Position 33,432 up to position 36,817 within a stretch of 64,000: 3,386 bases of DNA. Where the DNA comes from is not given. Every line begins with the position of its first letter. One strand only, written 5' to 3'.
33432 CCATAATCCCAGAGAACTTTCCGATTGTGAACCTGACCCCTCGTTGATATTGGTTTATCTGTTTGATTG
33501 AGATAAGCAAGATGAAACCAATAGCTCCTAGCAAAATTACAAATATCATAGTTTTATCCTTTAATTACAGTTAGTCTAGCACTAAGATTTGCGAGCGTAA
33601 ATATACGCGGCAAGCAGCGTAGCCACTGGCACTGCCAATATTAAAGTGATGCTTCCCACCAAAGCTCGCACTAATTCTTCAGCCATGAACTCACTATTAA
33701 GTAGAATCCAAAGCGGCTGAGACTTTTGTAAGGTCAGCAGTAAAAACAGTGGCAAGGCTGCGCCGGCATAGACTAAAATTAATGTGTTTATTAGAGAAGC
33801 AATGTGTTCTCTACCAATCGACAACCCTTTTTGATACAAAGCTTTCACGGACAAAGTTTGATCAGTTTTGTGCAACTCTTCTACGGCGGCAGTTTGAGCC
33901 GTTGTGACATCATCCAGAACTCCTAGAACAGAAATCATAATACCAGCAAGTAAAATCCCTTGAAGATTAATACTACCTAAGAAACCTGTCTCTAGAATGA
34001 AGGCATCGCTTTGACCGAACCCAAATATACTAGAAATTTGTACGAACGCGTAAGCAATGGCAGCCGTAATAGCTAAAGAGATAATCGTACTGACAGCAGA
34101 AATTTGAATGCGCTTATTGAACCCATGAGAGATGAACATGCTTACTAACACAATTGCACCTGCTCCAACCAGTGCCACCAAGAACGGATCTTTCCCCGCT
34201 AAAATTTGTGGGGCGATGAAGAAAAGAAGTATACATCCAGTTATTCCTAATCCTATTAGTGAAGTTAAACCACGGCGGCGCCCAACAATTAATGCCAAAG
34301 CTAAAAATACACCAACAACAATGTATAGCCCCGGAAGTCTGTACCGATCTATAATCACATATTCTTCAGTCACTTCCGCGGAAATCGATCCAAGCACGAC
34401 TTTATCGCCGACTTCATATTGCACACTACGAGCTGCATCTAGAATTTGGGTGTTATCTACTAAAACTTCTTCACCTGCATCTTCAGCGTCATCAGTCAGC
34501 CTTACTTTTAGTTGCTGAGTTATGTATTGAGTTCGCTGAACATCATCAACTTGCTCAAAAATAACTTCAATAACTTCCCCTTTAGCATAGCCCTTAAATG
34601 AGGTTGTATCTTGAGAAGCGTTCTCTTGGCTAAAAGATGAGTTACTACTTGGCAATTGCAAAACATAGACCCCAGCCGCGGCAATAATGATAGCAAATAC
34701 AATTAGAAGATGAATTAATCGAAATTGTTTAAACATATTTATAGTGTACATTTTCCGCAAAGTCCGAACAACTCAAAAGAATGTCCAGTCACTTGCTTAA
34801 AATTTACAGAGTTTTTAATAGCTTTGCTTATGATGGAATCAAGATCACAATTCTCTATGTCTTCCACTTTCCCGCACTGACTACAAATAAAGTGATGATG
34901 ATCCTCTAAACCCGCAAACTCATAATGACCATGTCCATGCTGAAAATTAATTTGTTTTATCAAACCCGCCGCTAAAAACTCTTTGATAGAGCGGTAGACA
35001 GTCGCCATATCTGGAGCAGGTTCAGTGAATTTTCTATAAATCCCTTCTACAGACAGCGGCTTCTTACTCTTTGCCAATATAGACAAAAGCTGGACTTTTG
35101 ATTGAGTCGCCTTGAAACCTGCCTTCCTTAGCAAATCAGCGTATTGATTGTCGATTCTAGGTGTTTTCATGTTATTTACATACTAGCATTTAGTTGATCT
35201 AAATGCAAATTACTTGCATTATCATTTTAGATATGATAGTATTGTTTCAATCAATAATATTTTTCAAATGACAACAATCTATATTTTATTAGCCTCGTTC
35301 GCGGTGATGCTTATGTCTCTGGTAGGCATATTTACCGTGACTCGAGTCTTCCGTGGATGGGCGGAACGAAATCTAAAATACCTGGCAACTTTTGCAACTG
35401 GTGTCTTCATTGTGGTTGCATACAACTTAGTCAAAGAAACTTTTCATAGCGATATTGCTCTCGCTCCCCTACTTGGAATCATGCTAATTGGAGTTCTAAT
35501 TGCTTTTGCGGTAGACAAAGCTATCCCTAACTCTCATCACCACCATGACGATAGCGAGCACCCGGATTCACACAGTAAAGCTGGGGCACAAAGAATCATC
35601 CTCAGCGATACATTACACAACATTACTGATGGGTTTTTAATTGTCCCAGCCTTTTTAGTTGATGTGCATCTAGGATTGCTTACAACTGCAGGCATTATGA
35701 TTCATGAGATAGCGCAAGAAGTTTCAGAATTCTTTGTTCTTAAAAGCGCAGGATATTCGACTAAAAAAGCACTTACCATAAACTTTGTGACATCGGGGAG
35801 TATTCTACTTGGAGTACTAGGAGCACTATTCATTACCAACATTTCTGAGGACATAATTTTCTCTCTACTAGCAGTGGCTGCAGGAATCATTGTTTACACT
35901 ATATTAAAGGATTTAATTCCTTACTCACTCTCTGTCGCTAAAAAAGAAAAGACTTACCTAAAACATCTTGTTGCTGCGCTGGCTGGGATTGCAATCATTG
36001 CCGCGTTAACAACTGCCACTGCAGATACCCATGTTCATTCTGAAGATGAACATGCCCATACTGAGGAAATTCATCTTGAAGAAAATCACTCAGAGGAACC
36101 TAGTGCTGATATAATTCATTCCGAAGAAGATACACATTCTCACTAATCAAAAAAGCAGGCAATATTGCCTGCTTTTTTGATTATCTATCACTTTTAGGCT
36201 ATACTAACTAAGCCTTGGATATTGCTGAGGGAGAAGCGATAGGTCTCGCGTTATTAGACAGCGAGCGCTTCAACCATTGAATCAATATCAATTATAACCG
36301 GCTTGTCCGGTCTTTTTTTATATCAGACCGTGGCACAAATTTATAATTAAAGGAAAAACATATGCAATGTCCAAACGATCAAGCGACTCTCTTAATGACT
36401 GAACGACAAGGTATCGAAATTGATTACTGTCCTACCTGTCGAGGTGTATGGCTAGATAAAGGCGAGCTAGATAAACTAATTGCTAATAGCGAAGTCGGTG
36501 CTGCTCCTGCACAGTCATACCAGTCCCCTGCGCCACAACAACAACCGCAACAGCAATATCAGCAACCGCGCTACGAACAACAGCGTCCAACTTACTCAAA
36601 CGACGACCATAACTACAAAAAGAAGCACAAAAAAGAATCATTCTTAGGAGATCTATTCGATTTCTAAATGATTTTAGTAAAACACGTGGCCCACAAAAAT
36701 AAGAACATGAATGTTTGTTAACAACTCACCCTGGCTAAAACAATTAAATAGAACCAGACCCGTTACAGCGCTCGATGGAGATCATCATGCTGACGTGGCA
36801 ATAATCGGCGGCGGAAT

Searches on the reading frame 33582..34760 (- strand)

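Call 43: search_protein_families(library=pfam, proteins=[window:33582-34760:-], max_evalue=0.001)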
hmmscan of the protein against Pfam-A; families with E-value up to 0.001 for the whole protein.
window:33582-34760:- (392 aa): 1 family
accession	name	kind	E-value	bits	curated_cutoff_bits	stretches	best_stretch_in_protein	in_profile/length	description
PF07907.16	YibE_F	-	1.9e-64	217.9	27.2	1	145-385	1-240/241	YibE/F-like protein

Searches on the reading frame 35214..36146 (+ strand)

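Call 43: search_protein_families(library=pfam, proteins=[window:35214-36146:+], max_evalue=0.001)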
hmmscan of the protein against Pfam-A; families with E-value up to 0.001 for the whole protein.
window:35214-36146:+ (310 aa): 1 family
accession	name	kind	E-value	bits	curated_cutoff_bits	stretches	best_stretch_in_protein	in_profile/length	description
PF02535.28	Zip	-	2e-25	90.2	35.1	2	108-265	160-322/323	ZIP Zinc transporter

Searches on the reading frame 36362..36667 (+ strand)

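Call 43: search_protein_families(library=pfam, proteins=[window:36362-36667:+], max_evalue=0.001)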
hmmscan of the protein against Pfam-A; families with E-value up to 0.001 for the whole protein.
window:36362-36667:+ (101 aa): 1 family
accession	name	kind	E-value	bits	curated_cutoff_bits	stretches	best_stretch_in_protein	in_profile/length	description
PF13453.11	Zn_ribbon_TFIIB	-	2.3e-18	65.8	22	1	2-41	1-40/41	Transcription factor zinc-finger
